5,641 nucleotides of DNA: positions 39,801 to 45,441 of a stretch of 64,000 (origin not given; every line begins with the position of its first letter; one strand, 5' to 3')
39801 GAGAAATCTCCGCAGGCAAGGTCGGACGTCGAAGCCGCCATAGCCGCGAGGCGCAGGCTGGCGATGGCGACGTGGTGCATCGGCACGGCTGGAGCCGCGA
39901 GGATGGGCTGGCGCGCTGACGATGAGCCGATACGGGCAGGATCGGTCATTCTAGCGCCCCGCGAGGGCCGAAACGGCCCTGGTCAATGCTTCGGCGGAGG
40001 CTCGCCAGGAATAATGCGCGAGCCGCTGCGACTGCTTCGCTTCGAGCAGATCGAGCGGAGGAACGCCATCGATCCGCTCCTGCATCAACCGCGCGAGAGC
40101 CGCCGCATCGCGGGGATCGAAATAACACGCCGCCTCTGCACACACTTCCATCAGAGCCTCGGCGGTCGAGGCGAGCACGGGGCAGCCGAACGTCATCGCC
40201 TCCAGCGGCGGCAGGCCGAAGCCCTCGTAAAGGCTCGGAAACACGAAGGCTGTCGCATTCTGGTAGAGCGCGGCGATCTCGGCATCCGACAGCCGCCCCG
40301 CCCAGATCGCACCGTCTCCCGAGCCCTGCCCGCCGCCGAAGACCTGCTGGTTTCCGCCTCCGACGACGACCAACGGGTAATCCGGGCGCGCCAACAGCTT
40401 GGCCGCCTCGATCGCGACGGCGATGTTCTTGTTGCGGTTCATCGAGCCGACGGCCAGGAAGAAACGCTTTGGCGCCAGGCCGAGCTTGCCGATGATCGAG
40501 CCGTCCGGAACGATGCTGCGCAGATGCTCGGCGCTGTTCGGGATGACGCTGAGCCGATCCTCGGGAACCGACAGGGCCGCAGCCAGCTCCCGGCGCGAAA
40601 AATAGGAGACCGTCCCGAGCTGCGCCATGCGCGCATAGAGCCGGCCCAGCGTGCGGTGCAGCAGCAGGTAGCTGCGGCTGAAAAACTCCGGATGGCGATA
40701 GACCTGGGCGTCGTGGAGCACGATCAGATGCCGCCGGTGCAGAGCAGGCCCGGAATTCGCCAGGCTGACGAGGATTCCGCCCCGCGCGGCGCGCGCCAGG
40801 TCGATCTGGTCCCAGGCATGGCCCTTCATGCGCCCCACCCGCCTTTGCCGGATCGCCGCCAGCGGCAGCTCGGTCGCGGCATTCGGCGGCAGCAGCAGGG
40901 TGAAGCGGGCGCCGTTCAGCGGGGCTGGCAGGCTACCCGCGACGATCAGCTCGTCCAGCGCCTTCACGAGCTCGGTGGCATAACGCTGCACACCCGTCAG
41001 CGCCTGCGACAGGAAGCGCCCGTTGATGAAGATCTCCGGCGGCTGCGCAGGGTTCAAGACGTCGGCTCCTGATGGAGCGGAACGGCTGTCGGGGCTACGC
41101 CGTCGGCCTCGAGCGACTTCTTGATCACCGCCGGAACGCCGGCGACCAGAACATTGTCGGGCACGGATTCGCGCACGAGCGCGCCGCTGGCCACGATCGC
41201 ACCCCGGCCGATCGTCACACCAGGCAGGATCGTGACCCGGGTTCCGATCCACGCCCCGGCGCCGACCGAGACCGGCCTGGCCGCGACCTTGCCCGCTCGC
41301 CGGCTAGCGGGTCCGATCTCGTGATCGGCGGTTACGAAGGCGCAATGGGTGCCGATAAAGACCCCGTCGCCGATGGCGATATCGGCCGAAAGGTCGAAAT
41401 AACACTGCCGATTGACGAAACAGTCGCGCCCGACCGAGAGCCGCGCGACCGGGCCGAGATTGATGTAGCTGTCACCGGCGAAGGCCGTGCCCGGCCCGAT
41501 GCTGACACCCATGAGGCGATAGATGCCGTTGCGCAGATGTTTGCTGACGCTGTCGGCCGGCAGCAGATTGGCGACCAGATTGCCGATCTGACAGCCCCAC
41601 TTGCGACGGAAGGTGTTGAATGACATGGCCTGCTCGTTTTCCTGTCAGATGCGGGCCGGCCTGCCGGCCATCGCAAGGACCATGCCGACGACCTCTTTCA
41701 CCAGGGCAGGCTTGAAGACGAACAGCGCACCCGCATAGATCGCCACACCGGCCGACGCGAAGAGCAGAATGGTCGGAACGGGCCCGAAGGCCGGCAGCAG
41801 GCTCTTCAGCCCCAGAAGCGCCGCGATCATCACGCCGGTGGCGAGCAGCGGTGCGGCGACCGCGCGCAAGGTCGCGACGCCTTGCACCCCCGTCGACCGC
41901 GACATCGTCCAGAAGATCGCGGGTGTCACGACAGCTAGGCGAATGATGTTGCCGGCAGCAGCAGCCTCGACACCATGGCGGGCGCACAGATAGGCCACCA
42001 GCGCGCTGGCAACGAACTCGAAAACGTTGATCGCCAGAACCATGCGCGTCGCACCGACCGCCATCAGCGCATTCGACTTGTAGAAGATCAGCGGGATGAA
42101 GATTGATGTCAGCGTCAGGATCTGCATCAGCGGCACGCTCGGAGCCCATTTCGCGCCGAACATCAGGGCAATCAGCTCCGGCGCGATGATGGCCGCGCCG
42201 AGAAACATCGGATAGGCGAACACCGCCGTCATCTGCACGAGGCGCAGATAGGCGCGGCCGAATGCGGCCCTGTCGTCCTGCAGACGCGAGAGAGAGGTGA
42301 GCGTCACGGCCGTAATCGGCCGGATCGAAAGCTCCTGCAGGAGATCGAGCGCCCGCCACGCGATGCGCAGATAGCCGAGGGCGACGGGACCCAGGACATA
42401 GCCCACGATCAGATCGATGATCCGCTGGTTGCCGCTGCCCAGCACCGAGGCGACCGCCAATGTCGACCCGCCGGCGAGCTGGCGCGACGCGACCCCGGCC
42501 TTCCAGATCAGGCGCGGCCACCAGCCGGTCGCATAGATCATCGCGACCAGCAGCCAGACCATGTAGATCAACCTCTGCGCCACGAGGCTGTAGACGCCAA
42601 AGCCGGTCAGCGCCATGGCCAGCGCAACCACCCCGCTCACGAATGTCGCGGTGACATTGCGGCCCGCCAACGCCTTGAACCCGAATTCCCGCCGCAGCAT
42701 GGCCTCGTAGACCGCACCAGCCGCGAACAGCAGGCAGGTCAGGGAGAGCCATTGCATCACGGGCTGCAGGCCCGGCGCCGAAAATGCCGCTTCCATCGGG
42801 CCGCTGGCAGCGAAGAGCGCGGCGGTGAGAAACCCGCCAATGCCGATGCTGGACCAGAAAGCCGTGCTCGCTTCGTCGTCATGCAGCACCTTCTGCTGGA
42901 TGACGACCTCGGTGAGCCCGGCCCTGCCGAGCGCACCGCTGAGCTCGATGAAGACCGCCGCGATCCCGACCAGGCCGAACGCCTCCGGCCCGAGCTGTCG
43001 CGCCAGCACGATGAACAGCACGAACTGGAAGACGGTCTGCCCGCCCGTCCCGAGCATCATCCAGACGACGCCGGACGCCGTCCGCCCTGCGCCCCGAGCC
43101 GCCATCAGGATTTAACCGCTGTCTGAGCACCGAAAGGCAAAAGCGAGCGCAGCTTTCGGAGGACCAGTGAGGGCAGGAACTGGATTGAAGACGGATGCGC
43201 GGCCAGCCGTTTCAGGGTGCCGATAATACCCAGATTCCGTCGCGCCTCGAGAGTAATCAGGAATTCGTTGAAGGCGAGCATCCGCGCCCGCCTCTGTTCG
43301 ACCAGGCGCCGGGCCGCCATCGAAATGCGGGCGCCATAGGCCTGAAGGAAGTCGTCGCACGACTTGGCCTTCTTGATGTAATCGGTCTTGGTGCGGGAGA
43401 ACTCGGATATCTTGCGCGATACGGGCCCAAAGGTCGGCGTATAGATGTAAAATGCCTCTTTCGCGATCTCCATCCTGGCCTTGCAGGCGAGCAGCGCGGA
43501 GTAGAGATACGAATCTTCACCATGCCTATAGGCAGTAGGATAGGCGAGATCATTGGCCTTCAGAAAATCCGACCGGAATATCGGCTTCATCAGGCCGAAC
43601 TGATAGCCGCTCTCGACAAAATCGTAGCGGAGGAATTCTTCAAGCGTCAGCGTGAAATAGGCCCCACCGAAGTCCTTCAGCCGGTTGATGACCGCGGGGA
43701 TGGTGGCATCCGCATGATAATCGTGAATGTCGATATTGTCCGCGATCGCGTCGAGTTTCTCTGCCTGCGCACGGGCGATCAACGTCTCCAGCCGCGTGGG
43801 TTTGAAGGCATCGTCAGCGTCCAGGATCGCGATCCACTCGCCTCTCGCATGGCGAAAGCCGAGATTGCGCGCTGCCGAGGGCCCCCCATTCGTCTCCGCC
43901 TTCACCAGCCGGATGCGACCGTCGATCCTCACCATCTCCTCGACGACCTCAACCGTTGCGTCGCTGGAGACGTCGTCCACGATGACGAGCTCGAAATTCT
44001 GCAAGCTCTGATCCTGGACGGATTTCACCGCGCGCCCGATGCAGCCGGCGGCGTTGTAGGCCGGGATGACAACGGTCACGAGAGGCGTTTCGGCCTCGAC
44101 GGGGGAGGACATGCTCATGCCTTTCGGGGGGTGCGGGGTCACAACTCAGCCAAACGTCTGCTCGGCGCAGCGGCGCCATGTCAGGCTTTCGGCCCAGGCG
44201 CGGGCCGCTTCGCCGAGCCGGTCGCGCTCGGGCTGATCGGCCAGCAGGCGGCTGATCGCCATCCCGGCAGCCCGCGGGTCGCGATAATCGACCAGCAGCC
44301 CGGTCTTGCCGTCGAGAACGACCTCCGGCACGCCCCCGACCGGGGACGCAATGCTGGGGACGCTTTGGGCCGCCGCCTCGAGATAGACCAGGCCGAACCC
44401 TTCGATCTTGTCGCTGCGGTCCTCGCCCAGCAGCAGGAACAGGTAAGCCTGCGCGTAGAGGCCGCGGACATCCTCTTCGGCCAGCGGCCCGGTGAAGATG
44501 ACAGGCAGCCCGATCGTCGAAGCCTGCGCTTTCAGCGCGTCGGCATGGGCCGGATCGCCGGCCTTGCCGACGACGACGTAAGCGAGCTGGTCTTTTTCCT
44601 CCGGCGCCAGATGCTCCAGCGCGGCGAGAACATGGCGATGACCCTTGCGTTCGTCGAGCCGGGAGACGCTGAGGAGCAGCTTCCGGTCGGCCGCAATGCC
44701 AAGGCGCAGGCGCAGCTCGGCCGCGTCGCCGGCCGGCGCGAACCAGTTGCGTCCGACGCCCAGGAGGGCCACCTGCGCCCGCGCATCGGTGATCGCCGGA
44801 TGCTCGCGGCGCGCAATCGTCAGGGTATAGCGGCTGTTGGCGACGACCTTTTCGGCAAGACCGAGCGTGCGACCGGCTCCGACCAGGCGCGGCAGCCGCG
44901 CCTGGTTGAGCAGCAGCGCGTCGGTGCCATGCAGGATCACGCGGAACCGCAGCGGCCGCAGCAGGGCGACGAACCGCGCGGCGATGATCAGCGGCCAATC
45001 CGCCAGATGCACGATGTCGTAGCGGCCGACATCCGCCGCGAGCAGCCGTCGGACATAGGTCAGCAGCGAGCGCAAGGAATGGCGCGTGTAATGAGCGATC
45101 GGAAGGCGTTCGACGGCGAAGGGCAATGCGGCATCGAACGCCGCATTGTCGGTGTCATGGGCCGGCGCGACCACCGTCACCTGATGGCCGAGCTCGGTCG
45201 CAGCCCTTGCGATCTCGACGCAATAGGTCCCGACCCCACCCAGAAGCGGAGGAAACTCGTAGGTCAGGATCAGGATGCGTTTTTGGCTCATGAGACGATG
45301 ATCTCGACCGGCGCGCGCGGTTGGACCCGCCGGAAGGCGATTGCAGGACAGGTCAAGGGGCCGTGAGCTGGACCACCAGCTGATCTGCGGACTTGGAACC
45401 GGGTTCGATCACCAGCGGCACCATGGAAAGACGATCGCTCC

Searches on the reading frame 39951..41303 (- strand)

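Call 22: search_protein_families(library=pfam, proteins=[window:39951-41303:-], max_evalue=0.001)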
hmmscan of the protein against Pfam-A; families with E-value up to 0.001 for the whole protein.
window:39951-41303:- (450 aa): 4 families
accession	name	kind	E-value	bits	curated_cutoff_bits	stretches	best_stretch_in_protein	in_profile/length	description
PF00534.26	Glycos_transf_1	-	8.3e-27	94.2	26.4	1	278-409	14-154/172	Glycosyl transferases group 1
PF13692.12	Glyco_trans_1_4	-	1.3e-23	84.3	27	1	282-408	4-137/142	Glycosyl transferases group 1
PF20706.3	GT4-conflict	-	1e-07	31.8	26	1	340-382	272-314/385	Family 4 Glycosyltransferase in conflict systems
PF13439.12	Glyco_transf_4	-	1.5e-06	28.8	28.5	1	104-256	3-164/170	Glycosyltransferase Family 4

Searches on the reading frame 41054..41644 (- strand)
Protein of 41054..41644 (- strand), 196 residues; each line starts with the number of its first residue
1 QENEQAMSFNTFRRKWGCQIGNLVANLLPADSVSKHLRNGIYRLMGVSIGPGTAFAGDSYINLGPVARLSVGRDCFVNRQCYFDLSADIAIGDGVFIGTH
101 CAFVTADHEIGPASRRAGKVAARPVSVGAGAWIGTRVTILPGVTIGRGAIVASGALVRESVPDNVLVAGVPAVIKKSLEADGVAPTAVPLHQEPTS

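Call 22: search_protein_families(library=pfam, proteins=[window:41054-41644:-], max_evalue=0.001)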
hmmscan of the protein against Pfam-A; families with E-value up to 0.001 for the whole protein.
window:41054-41644:- (196 aa): 2 families
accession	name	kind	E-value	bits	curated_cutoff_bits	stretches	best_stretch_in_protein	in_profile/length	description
PF00132.30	Hexapep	-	8.1e-11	41.6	27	1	125-158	2-35/36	Bacterial transferase hexapeptide (six repeats)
PF14602.12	Hexapep_2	-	1e-05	25.6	27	1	124-156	1-31/34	Hexapeptide repeat of succinyl-transferase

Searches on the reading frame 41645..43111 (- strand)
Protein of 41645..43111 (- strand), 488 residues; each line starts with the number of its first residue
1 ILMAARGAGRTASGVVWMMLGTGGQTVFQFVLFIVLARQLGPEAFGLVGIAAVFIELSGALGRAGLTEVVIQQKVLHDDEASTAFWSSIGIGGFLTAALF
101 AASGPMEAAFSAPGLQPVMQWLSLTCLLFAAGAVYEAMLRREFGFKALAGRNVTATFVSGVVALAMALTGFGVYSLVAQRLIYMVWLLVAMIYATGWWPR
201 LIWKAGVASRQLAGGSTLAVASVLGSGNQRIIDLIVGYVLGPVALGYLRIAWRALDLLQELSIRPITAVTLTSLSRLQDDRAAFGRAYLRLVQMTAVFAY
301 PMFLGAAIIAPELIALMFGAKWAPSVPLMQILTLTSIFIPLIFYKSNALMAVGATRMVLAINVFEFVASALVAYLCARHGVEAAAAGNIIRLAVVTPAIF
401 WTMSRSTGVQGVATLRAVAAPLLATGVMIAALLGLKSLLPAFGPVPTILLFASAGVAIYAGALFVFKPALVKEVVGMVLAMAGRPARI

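Call 9: search_protein_families(library=pfam, proteins=[window:41645-43111:-], max_evalue=0.001)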
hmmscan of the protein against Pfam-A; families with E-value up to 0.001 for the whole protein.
window:41645-43111:- (488 aa): 2 families
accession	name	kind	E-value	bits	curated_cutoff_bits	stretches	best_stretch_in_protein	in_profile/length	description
PF13440.11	Polysacc_synt_3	-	5.1e-65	220.1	23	1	35-327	1-293/293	Polysaccharide biosynthesis protein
PF01943.22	Polysacc_synt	-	2e-21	77.1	28.2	1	13-271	3-267/274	Polysaccharide biosynthesis protein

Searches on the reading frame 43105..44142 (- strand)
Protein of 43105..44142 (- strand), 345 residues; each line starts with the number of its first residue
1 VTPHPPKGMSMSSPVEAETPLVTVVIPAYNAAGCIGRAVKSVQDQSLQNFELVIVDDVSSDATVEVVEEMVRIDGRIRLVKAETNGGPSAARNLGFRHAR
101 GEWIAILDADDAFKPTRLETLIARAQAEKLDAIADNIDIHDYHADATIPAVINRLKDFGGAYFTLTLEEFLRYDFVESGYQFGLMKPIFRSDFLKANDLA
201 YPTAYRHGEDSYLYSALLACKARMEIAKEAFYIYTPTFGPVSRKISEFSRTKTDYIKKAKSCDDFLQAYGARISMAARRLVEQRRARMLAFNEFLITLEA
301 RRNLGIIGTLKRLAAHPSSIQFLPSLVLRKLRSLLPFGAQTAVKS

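Call 9: search_protein_families(library=pfam, proteins=[window:43105-44142:-], max_evalue=0.001)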
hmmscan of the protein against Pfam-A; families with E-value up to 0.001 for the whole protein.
window:43105-44142:- (345 aa): 3 families
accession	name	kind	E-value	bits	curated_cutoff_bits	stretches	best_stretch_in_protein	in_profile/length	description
PF00535.33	Glycos_transf_2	-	4.8e-37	127.9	23.3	1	23-150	1-128/168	Glycosyl transferase family 2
PF13641.12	Glyco_tranf_2_3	-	3.3e-15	57.2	27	1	22-134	3-120/230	Glycosyltransferase like family 2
PF10111.15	Glyco_tranf_2_2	-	8.9e-14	52.1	27.3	1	23-135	1-116/276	Glycosyltransferase like family 2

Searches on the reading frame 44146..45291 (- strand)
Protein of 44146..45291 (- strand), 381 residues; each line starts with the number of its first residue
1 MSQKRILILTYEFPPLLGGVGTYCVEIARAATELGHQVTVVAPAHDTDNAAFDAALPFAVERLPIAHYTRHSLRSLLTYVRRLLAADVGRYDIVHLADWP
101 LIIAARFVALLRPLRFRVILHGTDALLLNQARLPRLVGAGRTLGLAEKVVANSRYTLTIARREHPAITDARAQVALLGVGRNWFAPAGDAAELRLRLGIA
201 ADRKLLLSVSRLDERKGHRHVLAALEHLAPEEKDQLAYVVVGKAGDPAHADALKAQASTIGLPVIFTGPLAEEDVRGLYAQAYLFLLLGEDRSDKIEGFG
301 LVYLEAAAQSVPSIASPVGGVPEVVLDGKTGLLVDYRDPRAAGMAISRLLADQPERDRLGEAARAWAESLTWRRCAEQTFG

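Call 9: search_protein_families(library=pfam, proteins=[window:44146-45291:-], max_evalue=0.001)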
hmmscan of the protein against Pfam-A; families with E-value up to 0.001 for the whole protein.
window:44146-45291:- (381 aa): 7 families
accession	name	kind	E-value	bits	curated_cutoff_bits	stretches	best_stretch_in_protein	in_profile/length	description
PF00534.26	Glycos_transf_1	-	2e-33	115.8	26.4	1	193-366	5-172/172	Glycosyl transferases group 1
PF13692.12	Glyco_trans_1_4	-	6.6e-26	91.7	27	1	204-352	2-142/142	Glycosyl transferases group 1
PF13439.12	Glyco_transf_4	-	7e-16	59.1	28.5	1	18-165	2-153/170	Glycosyltransferase Family 4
PF13579.12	Glyco_trans_4_4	-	5.1e-15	56.6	29.7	1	18-162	1-144/158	Glycosyl transferase 4-like domain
PF20706.3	GT4-conflict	-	4.3e-07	29.7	26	1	205-377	199-383/385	Family 4 Glycosyltransferase in conflict systems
PF08323.17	Glyco_transf_5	-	1.4e-05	25.4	22.7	1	5-51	1-49/239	Starch synthase catalytic domain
PF13524.12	Glyco_trans_1_2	-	0.00024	21.5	25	1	231-378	10-141/144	Glycosyl transferase-like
